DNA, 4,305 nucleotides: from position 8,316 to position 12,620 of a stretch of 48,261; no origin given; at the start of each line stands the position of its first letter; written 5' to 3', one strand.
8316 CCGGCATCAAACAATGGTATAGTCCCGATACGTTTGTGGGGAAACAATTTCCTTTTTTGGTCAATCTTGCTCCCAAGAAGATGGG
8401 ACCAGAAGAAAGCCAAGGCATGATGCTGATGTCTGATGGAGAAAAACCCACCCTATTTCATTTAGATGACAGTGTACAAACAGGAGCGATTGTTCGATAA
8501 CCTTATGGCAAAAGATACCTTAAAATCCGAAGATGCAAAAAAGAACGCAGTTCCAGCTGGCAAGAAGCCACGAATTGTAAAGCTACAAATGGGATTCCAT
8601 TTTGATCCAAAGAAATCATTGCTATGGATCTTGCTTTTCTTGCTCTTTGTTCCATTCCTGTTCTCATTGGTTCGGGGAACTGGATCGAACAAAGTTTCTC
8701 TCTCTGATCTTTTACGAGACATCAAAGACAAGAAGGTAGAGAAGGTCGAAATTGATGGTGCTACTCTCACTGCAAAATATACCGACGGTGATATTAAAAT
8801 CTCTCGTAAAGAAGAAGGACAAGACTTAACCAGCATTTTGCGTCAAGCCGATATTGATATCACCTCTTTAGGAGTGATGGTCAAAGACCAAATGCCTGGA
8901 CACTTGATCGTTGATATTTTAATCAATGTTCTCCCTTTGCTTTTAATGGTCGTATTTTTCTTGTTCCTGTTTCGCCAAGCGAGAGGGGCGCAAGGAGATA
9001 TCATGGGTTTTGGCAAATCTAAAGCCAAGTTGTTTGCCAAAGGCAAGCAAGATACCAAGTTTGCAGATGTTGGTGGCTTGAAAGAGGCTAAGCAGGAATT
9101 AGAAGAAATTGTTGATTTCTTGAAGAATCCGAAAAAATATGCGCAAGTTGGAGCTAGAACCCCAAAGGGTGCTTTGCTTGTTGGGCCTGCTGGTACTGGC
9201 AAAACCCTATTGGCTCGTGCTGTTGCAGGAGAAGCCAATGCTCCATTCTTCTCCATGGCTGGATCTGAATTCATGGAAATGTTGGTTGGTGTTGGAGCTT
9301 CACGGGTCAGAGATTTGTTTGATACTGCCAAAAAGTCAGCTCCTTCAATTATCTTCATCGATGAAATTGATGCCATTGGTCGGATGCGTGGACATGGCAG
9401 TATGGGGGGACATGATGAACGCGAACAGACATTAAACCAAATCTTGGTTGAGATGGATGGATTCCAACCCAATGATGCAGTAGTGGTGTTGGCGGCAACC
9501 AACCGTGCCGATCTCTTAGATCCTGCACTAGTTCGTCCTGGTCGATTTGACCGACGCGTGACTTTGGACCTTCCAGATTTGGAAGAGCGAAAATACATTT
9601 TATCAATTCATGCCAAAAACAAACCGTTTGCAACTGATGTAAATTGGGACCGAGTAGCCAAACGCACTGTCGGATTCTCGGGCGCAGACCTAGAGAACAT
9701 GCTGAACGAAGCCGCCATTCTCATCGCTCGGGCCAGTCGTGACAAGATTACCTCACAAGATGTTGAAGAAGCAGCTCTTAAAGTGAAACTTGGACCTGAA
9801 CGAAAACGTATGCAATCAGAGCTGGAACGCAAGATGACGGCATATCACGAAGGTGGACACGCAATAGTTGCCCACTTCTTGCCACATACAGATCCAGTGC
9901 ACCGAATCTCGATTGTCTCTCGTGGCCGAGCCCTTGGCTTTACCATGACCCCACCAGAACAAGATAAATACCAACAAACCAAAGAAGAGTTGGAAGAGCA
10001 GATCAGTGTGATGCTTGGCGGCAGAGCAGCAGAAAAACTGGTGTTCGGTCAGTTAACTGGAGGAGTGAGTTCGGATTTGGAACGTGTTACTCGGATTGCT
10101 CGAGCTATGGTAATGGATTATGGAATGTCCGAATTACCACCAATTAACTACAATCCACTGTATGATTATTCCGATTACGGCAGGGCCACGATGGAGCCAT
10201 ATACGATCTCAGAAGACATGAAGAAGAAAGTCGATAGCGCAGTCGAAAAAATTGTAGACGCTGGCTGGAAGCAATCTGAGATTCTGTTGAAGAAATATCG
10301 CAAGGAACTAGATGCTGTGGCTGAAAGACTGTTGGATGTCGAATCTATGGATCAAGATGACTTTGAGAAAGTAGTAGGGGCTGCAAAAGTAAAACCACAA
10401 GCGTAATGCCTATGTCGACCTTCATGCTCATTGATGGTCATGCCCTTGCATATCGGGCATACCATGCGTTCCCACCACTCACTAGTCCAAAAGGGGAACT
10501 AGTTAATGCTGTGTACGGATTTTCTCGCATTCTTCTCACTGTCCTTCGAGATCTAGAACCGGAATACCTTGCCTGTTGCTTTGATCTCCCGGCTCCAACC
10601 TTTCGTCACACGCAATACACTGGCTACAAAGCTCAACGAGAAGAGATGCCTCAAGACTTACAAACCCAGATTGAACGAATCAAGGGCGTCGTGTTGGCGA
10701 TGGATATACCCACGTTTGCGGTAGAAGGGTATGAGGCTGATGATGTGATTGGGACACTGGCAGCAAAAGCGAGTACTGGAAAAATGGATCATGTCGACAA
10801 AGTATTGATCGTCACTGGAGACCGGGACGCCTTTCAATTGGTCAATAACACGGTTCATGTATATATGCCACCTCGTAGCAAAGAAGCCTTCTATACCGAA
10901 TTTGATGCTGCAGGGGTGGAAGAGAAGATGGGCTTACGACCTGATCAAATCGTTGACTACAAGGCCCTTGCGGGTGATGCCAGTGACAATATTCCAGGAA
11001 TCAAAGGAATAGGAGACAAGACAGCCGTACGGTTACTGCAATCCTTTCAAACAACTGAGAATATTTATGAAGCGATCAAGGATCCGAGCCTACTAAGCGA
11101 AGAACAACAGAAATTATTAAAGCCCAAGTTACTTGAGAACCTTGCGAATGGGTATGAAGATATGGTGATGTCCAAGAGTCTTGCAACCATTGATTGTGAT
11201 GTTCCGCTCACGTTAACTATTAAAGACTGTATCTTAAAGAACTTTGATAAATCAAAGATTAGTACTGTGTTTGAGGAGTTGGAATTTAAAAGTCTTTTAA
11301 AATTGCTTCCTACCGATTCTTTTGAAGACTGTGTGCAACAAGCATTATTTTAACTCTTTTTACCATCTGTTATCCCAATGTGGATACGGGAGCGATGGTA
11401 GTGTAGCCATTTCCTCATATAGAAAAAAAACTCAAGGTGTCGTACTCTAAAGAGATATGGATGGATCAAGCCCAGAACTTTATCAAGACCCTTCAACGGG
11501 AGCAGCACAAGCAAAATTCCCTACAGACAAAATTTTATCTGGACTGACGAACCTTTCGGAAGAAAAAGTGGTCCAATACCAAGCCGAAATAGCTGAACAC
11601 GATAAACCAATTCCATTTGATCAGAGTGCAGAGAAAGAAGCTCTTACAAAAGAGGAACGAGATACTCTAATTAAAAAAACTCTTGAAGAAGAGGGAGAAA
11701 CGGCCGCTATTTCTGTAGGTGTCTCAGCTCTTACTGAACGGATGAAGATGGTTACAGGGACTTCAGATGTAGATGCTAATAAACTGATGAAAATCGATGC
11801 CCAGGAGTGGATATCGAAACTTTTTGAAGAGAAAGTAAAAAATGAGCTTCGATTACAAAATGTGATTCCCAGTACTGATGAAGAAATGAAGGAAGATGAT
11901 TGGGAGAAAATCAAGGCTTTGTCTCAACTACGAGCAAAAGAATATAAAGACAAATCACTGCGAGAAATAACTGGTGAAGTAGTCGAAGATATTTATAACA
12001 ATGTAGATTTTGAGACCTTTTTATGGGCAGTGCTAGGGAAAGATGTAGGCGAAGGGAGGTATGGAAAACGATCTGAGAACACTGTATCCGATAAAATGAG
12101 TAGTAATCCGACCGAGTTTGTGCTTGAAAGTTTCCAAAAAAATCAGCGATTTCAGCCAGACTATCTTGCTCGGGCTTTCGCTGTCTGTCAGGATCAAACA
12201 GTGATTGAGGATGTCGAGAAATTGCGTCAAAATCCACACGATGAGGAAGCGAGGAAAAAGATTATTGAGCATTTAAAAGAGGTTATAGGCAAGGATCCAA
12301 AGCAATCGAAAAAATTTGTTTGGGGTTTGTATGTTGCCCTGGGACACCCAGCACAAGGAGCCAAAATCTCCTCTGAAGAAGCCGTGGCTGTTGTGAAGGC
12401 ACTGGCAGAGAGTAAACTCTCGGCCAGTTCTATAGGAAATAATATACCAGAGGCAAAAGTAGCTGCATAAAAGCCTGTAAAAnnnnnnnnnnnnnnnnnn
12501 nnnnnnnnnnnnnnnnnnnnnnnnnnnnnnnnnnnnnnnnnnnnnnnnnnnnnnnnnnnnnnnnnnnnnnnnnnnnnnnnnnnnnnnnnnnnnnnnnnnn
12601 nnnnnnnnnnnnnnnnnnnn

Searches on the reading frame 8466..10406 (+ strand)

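Call 5: search_protein_families(library=pfam, proteins=[window:8466-10406:+], max_evalue=0.001)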
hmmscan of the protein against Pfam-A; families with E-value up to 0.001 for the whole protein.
window:8466-10406:+ (646 aa): 9 families
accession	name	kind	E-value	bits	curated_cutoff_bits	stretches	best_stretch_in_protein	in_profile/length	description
PF01434.24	Peptidase_M41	-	1.7e-58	198.1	29.9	1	449-636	2-191/191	Peptidase family M41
PF00004.35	AAA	-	6.4e-44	150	21.2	1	237-368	2-130/131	ATPase family associated with various cellular activities (AAA)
PF17862.7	AAA_lid_3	-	6e-13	48.5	27.2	1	391-435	1-45/45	AAA+ lid domain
PF06480.20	FtsH_ext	-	9.9e-09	35.8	25.5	1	52-133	2-99/103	FtsH Extracellular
PF07728.20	AAA_5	-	1.2e-05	25.8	22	1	237-352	3-132/139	AAA domain (dynein-related subfamily)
PF13191.12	AAA_16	-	5.6e-05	24.1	32.6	0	226-260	17-51/167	AAA ATPase domain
PF23902.1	AAA_lid_PRS2_C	-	0.00022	21.8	34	1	373-439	2-69/73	PRS2 AAA+ lid C-terminal domain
PF13401.12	AAA_22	-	0.00065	20.5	27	0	235-262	7-37/130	AAA domain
PF06068.19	TIP49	-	0.00087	19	23.8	0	232-270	49-89/347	TIP49 P-loop domain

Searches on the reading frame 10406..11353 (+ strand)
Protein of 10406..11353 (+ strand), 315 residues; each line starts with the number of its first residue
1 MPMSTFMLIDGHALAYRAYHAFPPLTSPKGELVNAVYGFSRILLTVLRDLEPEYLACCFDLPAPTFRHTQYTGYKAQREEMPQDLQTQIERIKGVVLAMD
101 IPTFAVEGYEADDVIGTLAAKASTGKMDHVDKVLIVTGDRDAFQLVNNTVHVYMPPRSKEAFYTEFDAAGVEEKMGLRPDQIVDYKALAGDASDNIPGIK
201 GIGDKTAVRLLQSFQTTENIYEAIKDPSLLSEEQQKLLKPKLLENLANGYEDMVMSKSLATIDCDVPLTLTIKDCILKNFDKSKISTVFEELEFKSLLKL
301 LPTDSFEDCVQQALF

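Call 5: search_protein_families(library=pfam, proteins=[window:10406-11353:+], max_evalue=0.001)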
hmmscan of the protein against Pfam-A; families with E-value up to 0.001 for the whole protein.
window:10406-11353:+ (315 aa): 2 families
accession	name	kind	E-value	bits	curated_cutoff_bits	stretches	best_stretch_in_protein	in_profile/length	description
PF02739.22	5_3_exonuc_N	-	7.5e-56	188.8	34.3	1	6-176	2-164/164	5'-3' exonuclease, N-terminal resolvase-like domain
PF01367.25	5_3_exonuc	-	2.6e-30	105.2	40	1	178-282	2-96/97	5'-3' exonuclease, C-terminal SAM fold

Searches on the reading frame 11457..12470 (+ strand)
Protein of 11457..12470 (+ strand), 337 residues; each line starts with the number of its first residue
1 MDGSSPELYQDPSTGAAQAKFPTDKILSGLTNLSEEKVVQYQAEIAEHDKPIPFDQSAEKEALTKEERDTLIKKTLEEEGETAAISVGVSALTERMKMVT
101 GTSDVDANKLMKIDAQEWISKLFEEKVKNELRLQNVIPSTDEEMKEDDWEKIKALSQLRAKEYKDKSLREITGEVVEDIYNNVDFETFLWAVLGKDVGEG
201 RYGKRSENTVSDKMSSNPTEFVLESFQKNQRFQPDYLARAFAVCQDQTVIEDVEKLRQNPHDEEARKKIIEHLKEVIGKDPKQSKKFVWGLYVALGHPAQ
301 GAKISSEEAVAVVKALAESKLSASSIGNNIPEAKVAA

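Call 5: search_protein_families(library=pfam, proteins=[window:11457-12470:+], max_evalue=0.001)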
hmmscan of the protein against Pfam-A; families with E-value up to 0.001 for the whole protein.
window:11457-12470:+ (337 aa): 0 families

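Call 47: search_protein_families(library=pfam, proteins=[window:11457-12470:+], max_evalue=1)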
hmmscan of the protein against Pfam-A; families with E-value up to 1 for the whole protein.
window:11457-12470:+ (337 aa): 3 families
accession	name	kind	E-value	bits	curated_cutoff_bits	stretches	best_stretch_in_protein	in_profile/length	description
PF09025.15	T3SS_needle_reg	-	0.017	15.5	25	1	264-314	6-57/145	YopR, type III needle-polymerisation regulator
PF12182.14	DUF3642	-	0.044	14.7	22.7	1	67-137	16-80/93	Bacterial lipoprotein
PF16266.10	DUF4919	-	0.19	12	29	1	232-318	42-127/186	Domain of unknown function (DUF4919)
